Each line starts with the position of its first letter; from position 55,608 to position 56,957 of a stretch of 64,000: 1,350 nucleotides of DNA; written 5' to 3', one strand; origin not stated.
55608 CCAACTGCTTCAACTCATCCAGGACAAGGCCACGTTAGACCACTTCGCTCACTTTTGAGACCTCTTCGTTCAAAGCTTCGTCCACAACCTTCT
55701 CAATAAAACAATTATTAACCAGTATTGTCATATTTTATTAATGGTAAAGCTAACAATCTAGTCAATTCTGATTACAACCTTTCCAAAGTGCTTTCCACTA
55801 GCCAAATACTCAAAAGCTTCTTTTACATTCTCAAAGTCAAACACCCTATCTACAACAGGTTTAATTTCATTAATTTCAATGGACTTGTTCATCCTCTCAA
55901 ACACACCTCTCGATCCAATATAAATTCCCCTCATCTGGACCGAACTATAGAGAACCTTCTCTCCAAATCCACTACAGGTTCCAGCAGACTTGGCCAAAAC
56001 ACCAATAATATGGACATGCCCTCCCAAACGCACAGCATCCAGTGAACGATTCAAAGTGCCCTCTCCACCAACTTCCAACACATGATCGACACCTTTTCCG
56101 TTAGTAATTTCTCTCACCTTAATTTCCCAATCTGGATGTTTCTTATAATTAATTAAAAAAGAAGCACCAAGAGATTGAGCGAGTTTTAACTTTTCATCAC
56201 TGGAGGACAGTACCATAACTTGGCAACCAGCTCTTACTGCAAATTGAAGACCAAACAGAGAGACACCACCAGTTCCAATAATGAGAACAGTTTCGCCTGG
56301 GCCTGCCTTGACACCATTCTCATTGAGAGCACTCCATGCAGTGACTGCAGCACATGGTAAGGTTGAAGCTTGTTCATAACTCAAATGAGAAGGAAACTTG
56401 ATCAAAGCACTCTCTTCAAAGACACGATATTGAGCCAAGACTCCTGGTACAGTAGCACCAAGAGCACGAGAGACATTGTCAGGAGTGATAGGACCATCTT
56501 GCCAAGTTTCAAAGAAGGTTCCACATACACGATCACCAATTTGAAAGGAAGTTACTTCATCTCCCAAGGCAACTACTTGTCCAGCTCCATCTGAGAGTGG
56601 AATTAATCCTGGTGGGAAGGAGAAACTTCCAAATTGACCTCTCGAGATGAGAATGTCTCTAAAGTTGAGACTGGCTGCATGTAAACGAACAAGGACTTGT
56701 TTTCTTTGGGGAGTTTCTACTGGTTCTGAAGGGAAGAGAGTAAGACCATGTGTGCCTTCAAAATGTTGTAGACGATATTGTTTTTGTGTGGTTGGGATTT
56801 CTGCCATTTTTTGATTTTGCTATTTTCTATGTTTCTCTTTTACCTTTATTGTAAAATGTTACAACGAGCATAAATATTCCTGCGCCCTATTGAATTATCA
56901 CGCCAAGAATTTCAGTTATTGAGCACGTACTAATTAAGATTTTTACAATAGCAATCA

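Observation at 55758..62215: Divergent HydG/HydE hydrogenase-maturase pair inside a four-gene redox cluster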

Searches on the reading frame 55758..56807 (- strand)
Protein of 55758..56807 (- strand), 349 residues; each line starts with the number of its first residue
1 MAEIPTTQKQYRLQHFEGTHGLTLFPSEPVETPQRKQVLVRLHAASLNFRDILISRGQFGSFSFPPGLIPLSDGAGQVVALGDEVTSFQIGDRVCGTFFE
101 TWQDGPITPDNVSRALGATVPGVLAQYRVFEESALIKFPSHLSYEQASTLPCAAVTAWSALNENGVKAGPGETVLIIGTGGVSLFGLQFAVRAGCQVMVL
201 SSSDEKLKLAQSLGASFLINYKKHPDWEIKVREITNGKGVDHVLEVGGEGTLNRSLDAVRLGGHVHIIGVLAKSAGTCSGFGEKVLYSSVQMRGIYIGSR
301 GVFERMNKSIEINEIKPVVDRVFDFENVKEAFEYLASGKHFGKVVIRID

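Call 3: search_protein_families(library=pfam, proteins=[window:55758-56807:-], max_evalue=0.01)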
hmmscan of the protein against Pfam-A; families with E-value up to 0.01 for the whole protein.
window:55758-56807:- (349 aa): 4 families
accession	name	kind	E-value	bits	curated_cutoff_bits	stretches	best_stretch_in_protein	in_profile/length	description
PF00107.32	ADH_zinc_N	-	3e-25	89.1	31.8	1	181-308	1-125/129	Zinc-binding dehydrogenase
PF13602.12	ADH_zinc_N_2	-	3.3e-19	70.6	27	1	213-346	1-134/134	Zinc-binding dehydrogenase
PF08240.17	ADH_N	-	1.2e-16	61.3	23.5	1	35-139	2-103/104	Alcohol dehydrogenase GroES-like domain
PF01262.27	AlaDh_PNT_C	-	0.008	16.1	23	0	172-219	29-77/214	Alanine dehydrogenase/PNT, C-terminal domain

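Call 4: search_protein_families(library=ncbifam, proteins=[window:55758-56807:-], max_evalue=0.01)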
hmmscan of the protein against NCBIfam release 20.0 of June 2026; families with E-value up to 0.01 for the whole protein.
window:55758-56807:- (349 aa): 26 families (the best 25 are shown)
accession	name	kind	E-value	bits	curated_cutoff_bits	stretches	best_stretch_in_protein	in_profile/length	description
TIGR02824.1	quinone_pig3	subfamily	3.7e-44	151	296.8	2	121-347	91-324/325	putative NAD(P)H quinone oxidoreductase, PIG3 family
NF010344.0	PRK13771.1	subfamily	1.2e-35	123.1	349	1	32-348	22-333/334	putative alcohol dehydrogenase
NF003808.0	PRK05396.1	equivalog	8e-31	107.1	380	1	18-347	9-339/341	L-threonine 3-dehydrogenase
NF041172.1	AcrlCoa_red_Thmprot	equivalog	9.3e-31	107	500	1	32-347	22-333/334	acryloyl-CoA reductase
TIGR00692.1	tdh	equivalog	2.4e-30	105.7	458.35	1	28-346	16-338/340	L-threonine 3-dehydrogenase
NF006940.0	PRK09422.1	equivalog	2.5e-30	105.6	344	1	36-347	25-334/338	alcohol dehydrogenase AdhP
TIGR03989.1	Rxyl_3153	subfamily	2.8e-26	92.7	440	2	121-342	138-365/370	NDMA-dependent alcohol dehydrogenase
TIGR01751.1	crot-CoA-red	equivalog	1.5e-25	89.7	378.55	2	36-227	38-247/398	crotonyl-CoA carboxylase/reductase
NF047908.1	AldhRedAhr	equivalog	5.8e-22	78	470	1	35-346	28-333/335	NADPH-dependent aldehyde reductase Ahr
TIGR02818.1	adh_III_F_hyde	equivalog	9.7e-21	74.2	543.95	2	124-345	140-366/368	S-(hydroxymethyl)glutathione dehydrogenase/class III alcohol dehydrogenase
TIGR02823.1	oxido_YhdH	subfamily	3.2e-20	72.2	297.25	1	34-348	25-324/324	acrylyl-CoA reductase family protein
NF041097.1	keto_inos_dh_IolM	equivalog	2.7e-19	69.1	450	1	35-345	53-387/389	scyllo-inosose 3-dehydrogenase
NF008024.0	PRK10754.1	subfamily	2.8e-19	69.3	348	2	128-269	99-239/327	NADPH:quinone reductase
TIGR02817.1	adh_fam_1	subfamily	5.1e-17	62.3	284.05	1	31-245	25-222/336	zinc-binding alcohol dehydrogenase family protein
TIGR03366.1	HpnZ_proposed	hypoth_equivalog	1.8e-16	60.3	328.1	1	122-295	108-278/315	putative phosphonate catabolism associated alcohol dehydrogenase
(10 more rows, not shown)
